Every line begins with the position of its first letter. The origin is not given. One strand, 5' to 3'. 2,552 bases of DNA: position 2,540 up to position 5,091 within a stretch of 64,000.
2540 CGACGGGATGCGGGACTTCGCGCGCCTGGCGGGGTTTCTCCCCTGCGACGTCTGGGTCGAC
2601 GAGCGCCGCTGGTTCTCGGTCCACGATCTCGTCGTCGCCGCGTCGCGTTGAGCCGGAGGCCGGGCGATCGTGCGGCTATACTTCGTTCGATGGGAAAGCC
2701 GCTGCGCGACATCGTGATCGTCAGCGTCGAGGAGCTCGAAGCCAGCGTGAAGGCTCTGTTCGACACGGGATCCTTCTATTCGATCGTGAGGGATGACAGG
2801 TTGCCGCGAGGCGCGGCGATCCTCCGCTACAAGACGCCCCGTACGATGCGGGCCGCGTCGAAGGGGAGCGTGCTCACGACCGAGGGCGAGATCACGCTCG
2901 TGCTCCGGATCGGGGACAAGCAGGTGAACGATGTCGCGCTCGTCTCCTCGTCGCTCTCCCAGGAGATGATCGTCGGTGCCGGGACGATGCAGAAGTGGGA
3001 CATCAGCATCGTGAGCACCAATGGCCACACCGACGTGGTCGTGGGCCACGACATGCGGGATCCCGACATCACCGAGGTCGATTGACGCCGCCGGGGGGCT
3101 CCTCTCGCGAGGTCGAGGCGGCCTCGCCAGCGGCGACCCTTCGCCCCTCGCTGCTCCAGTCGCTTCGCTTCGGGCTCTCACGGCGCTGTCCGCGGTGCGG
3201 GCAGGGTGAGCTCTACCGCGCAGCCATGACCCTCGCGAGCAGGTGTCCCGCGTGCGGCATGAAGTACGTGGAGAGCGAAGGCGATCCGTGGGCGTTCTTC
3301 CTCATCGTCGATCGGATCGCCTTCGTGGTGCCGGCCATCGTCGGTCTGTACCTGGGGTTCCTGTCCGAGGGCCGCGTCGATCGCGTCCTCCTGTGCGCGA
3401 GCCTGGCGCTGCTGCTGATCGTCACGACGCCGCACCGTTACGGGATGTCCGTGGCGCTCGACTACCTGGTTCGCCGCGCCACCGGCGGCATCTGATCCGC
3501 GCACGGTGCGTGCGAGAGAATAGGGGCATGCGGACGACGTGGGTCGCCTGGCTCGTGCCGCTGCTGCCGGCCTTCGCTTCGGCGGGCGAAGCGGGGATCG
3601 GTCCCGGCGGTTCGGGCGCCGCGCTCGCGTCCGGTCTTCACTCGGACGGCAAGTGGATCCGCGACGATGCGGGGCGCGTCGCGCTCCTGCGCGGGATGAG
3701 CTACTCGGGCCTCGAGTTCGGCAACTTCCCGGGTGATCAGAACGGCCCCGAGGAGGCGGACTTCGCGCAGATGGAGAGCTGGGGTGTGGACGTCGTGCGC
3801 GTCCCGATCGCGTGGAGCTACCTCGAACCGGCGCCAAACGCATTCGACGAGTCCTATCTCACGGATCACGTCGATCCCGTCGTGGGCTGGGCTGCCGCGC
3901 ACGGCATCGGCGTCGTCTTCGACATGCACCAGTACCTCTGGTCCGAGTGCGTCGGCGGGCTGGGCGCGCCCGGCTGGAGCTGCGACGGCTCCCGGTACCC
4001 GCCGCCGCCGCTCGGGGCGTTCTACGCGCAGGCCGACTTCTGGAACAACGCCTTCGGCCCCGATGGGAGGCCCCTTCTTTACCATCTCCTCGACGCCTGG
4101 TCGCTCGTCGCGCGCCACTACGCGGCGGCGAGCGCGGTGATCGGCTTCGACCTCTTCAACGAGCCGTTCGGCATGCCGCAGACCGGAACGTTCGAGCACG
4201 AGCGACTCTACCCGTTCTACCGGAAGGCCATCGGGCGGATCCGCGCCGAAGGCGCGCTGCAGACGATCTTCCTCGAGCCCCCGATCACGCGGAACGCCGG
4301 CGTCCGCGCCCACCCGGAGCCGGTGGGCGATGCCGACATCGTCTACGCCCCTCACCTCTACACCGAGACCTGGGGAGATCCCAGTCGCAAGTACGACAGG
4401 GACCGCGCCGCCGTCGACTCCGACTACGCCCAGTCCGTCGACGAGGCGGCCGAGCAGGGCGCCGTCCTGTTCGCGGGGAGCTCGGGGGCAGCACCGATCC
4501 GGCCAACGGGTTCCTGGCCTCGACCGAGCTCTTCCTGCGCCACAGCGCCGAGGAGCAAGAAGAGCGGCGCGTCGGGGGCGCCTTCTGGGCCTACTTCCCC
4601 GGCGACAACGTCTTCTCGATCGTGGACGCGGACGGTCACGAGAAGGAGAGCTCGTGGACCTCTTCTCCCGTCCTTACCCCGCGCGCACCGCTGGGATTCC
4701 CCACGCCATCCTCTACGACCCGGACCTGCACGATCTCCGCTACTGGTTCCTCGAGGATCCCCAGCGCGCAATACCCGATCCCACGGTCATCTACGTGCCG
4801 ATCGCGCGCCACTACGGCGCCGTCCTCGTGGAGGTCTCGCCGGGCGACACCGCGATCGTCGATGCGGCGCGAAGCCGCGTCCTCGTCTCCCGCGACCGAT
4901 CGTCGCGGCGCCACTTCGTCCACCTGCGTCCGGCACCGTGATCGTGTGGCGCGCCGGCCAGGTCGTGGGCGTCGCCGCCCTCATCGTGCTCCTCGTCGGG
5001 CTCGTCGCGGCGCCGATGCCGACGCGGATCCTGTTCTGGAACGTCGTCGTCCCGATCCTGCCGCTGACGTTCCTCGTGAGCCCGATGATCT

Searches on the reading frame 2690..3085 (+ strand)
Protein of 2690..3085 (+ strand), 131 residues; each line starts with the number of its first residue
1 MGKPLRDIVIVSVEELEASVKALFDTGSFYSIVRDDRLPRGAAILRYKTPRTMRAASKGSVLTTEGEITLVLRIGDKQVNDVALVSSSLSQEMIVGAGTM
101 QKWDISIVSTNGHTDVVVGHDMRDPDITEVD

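Call 8: search_protein_families(library=pfam, proteins=[window:2690-3085:+], max_evalue=0.01)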
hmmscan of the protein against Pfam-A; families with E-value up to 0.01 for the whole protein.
window:2690-3085:+ (131 aa): 2 families
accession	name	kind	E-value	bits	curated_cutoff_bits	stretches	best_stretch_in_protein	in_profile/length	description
PF12384.13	Peptidase_A2B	-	0.00016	21.7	21.2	1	18-103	44-129/177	Ty3 transposon peptidase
PF13975.11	gag-asp_proteas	-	0.001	20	28.2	1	19-98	9-88/92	gag-polyprotein putative aspartyl protease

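Call 9: search_protein_families(library=ncbifam, proteins=[window:2690-3085:+], max_evalue=0.01)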
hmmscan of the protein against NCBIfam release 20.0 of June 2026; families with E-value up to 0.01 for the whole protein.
window:2690-3085:+ (131 aa): 0 families

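Call 43: find_homologous_proteins(query=window:2690-3085:+, max_evalue=0.001)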
Query window:2690-3085:+ (131 aa): 111 proteins with E <= 0.001 among 136 candidates.
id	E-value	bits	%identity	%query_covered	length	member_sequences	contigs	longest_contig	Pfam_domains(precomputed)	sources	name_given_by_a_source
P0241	1.2e-76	272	100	100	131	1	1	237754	-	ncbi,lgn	ncbi:MAG: hypothetical protein U0166_09985 [Acidobacteriota bacterium]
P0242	2.7e-48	181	66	100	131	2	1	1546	-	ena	-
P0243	4.9e-48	180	65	100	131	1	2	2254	-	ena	-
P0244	1.5e-47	178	65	100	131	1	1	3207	-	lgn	-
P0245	9.0e-47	176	65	100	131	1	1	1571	-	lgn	-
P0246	1.2e-46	175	63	100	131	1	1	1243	-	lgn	-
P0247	2.3e-46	175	61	100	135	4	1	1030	-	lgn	-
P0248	1.2e-45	172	63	100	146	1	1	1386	-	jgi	jgi:hypothetical protein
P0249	2.7e-45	171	63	100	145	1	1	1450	-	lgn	-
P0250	7.8e-45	170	60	100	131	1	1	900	-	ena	-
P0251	8.5e-45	169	63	100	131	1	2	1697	-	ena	-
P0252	9.2e-45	169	62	100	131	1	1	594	-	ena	-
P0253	1.1e-44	169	63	100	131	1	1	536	-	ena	-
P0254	1.3e-44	169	59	100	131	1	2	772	-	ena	-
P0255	1.9e-44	168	61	99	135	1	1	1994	-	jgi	jgi:hypothetical protein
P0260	5.0e-44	167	61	100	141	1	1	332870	-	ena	-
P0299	7.7e-38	147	52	100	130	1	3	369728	-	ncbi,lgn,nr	ncbi:MAG: hypothetical protein HYT87_01315 [Nitrospirae bacterium]|nr:hypothetical protein [Nitrospi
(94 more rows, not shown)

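Call 45: find_encoding_contigs(protein=P0241, flank=10000, max_places=2)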
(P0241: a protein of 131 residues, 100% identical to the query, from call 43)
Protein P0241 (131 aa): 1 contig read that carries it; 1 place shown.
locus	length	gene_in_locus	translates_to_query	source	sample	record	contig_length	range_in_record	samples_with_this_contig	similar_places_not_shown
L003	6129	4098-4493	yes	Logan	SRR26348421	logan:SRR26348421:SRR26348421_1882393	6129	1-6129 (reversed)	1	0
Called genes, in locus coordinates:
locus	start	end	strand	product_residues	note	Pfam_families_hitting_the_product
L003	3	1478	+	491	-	?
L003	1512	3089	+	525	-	PF02310:B12-binding, PF04055:Radical_SAM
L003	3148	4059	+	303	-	PF10017:Methyltransf_33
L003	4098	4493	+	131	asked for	-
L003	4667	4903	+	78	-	-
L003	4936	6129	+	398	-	?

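Call 46: find_encoding_contigs(protein=P0260, flank=6000, max_places=1)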
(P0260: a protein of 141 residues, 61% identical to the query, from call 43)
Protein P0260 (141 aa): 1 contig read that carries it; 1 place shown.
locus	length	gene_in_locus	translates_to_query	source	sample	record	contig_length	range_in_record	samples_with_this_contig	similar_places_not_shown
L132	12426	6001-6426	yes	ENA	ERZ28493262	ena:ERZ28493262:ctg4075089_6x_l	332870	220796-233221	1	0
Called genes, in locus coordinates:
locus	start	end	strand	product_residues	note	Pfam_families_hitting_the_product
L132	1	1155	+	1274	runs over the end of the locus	PF07635:PSCyt1, PF23381:Beta-prop_IFT122_1st, PF24796:WDR55, PF24807:WD40_CDC20-Fz, PF25173:Beta-prop_WDR3_1st, PF25175:Beta-prop_WDR5, PF23414:Beta-prop_EML_2, PF24782:WD40_MABP1-WDR62_2nd, +34 more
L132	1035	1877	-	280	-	-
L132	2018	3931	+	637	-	-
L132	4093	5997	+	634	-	-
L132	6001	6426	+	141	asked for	-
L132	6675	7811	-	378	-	PF18845:baeRF_family3, PF18848:baeRF_family6, PF18849:baeRF_family7, PF18851:baeRF_family8, PF18855:baeRF_family11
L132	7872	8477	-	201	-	PF00081:Sod_Fe_N, PF02777:Sod_Fe_C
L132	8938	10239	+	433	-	PF13241:NAD_binding_7, PF00590:TP_methylase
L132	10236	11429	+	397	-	PF14306:PUA_2, PF01747:ATP-sulfurylase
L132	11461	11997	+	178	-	PF01583:APS_kinase, PF13238:AAA_18 (weak)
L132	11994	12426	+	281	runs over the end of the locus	PF01507:PAPS_reduct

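Call 47: find_encoding_contigs(protein=P0299, flank=6000, max_places=1)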
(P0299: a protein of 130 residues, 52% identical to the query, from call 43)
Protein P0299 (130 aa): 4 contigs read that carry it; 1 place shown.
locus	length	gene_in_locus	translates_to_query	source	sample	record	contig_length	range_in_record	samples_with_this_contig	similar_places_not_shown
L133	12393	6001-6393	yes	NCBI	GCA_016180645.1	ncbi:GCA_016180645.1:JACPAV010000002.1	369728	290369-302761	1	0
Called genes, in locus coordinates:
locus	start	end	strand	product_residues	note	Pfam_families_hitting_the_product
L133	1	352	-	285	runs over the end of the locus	PF00795:CN_hydrolase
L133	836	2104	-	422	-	PF00535:Glycos_transf_2, PF10111:Glyco_tranf_2_2 (weak), PF13641:Glyco_tranf_2_3 (weak)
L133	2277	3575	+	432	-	PF00535:Glycos_transf_2, PF10111:Glyco_tranf_2_2 (weak), PF13641:Glyco_tranf_2_3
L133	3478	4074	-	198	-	-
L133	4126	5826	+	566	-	PF21162:ETFQO_UQ-bd, PF05187:Fer4_ETF_QO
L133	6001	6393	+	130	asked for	-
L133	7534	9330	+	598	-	PF00117:GATase, PF07722:Peptidase_C26, PF02540:NAD_synthase (weak), PF00958:GMP_synt_C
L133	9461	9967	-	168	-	PF02559:CarD_TRCF_RID, PF21095:CarD_C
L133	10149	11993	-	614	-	PF00515:TPR_1 (faint), PF07719:TPR_2 (faint), PF13432:TPR_16, PF13525:YfiO, PF14559:TPR_19 (weak), PF13433:Peripla_BP_5 (weak), PF13458:Peripla_BP_6, PF01094:ANF_receptor, +4 more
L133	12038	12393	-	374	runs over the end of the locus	PF00226:DnaJ, PF01556:DnaJ_C, PF00684:DnaJ_CXXCXGXG, PF27439:DnaJ_C_2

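Call 69: predict_structure(alignment_id=A2)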
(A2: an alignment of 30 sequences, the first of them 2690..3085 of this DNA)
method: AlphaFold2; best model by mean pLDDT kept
length: 131 residues; sequences in the alignment: 30
mean_pLDDT: 88.9   pTM: 0.81
mean pLDDT of the five models: 88.9, 88.2, 86.1, 85.4, 77.1
residues with pLDDT >= 90: 81; 70-90: 39; 50-70: 11; < 50: 0
segments of 3 or more residues with pLDDT < 50: none
pLDDT, mean of each block of 10 residues (from residue 1): 86 97 91 97 96 78 95 93 95 94 86 82 68 57
secondary structure, 60 per line:
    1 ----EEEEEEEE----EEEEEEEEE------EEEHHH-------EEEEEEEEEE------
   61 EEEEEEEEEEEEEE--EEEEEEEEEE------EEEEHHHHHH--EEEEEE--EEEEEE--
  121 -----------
elements in order: E5-12 E17-25 E32-34 E45-54 E61-74 E77-86 E93-96 H97-102 E105-110 E113-118

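Call 71: fold_search(model_id=the predicted structure, library=pdb)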
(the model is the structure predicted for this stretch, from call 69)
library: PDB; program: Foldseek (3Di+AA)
matches with E <= 10: 971; with E <= 0.001: 51
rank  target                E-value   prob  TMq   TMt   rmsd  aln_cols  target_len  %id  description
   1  7d66_K                1.9e-05  1.00  0.57  0.61   6.4       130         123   14  Crystal structure of retroviral protease-like domain of Ddi1 from Toxoplasma gondii (released 2022-02-09)
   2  7d66_F                4.3e-05  1.00  0.55  0.60   6.9       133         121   14  Crystal structure of retroviral protease-like domain of Ddi1 from Toxoplasma gondii (released 2022-02-09)
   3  7d66_J                5.6e-05  1.00  0.55  0.60   3.8       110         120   19  Crystal structure of retroviral protease-like domain of Ddi1 from Toxoplasma gondii (released 2022-02-09)
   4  7d66_A                5.9e-05  1.00  0.57  0.60   3.8       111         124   16  Crystal structure of retroviral protease-like domain of Ddi1 from Toxoplasma gondii (released 2022-02-09)
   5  1bai_A                6.6e-05  1.00  0.58  0.60   3.6       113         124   17  Crystal structure of Rous sarcoma virus protease in complex with inhibitor (released 1999-01-13)
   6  7d66_C                7.0e-05  1.00  0.57  0.59   6.8       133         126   14  Crystal structure of retroviral protease-like domain of Ddi1 from Toxoplasma gondii (released 2022-02-09)
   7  7d66_H                7.8e-05  1.00  0.56  0.61   6.8       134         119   13  Crystal structure of retroviral protease-like domain of Ddi1 from Toxoplasma gondii (released 2022-02-09)
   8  4rgh_A                7.8e-05  1.00  0.55  0.56   7.0       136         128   14  Human DNA Damage-Inducible Protein: From Protein Chemistry and 3D Structure to Deciphering its Cellular Role (released 2016-02-17)
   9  7d66_L                9.6e-05  1.00  0.58  0.61   6.5       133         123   14  Crystal structure of retroviral protease-like domain of Ddi1 from Toxoplasma gondii (released 2022-02-09)
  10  7d66_B                1.0e-04  1.00  0.56  0.61   6.4       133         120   14  Crystal structure of retroviral protease-like domain of Ddi1 from Toxoplasma gondii (released 2022-02-09)
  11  7d66_G                1.3e-04  1.00  0.55  0.60   4.7       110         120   16  Crystal structure of retroviral protease-like domain of Ddi1 from Toxoplasma gondii (released 2022-02-09)
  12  3slz_A                1.4e-04  1.00  0.58  0.65   3.7       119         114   13  The crystal structure of XMRV protease complexed with TL-3 (released 2011-10-12)
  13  3sm1_A                1.5e-04  1.00  0.58  0.65   3.7       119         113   13  The crystal structure of XMRV protease complexed with pepstatin A (released 2011-10-12)
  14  4z2z_B                1.5e-04  1.00  0.53  0.51   4.5       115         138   16  New crystal structure of yeast Ddi1 aspartyl protease reveals substrate engagement mode (released 2016-04-13)
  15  3sm1_B                1.7e-04  1.00  0.59  0.67   3.6       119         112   13  The crystal structure of XMRV protease complexed with pepstatin A (released 2011-10-12)
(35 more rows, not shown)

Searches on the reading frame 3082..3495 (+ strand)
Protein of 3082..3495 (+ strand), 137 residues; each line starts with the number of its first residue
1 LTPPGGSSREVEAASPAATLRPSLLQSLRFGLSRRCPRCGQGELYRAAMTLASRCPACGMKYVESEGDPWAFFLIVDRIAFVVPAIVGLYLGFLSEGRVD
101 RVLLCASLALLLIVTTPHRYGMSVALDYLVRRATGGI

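Call 8: search_protein_families(library=pfam, proteins=[window:3082-3495:+], max_evalue=0.01)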
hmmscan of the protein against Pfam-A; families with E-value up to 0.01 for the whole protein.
window:3082-3495:+ (137 aa): 4 families
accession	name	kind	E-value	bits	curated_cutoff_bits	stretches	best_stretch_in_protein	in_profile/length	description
PF06170.17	DUF983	-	1.9e-05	25.3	22.6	1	46-128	2-85/85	Protein of unknown function (DUF983)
PF12760.12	Zn_ribbon_IS1595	-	0.00029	21.2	25.4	1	24-59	9-44/46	Transposase zinc-ribbon domain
PF13878.12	zf-C2H2_3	-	0.0011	19.2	27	0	52-65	13-26/40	zinc-finger of acetyl-transferase ESCO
PF25208.1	DUF7838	-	0.0081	16.5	28.5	0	33-65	6-46/55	Domain of unknown function (DUF7838)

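Call 9: search_protein_families(library=ncbifam, proteins=[window:3082-3495:+], max_evalue=0.01)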
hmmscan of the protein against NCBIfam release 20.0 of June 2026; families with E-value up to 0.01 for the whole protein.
window:3082-3495:+ (137 aa): 2 families
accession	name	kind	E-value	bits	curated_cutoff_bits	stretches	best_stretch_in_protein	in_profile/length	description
NF004633.0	PRK05978.1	subfamily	1.4e-10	40.6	187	1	21-90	22-88/149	hypothetical protein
NF009623.0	PRK13130.1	equivalog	0.0061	16.6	68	0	34-64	6-29/56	RNA-protein complex protein Nop10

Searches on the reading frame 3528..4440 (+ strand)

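Call 8: search_protein_families(library=pfam, proteins=[window:3528-4440:+], max_evalue=0.01)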
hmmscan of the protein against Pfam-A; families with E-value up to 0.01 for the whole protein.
window:3528-4440:+ (304 aa): 2 families
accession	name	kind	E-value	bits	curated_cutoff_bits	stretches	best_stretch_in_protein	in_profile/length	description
PF00150.24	Cellulase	-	3.5e-23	82.9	23.5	1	54-283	10-200/272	Cellulase (glycosyl hydrolase family 5)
PF02449.21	Glyco_hydro_42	-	0.0024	17.7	21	0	76-116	13-54/376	Beta-galactosidase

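Call 9: search_protein_families(library=ncbifam, proteins=[window:3528-4440:+], max_evalue=0.01)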
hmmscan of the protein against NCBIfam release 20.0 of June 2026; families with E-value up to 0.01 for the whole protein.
window:3528-4440:+ (304 aa): 1 family
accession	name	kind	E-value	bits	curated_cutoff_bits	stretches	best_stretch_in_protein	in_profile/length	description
NF051847.1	EndGlycCerase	equivalog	2.2e-19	69.5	700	1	33-278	17-277/455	endoglycoceramidase I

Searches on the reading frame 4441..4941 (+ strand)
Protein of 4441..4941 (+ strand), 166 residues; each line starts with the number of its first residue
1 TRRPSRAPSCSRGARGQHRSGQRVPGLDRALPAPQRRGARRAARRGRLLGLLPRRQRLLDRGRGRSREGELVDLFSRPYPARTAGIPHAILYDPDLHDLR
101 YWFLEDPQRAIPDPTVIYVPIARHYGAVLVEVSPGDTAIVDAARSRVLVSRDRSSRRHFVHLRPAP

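Call 11: search_protein_families(library=pfam, proteins=[window:4441-4941:+], max_evalue=0.001)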
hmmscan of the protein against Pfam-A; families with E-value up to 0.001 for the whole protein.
window:4441-4941:+ (166 aa): 1 family
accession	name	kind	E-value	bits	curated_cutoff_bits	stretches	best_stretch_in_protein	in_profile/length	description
PF18564.7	Glyco_hydro_5_C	-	9.2e-10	39.3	22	1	77-155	1-78/87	Glycoside hydrolase family 5 C-terminal domain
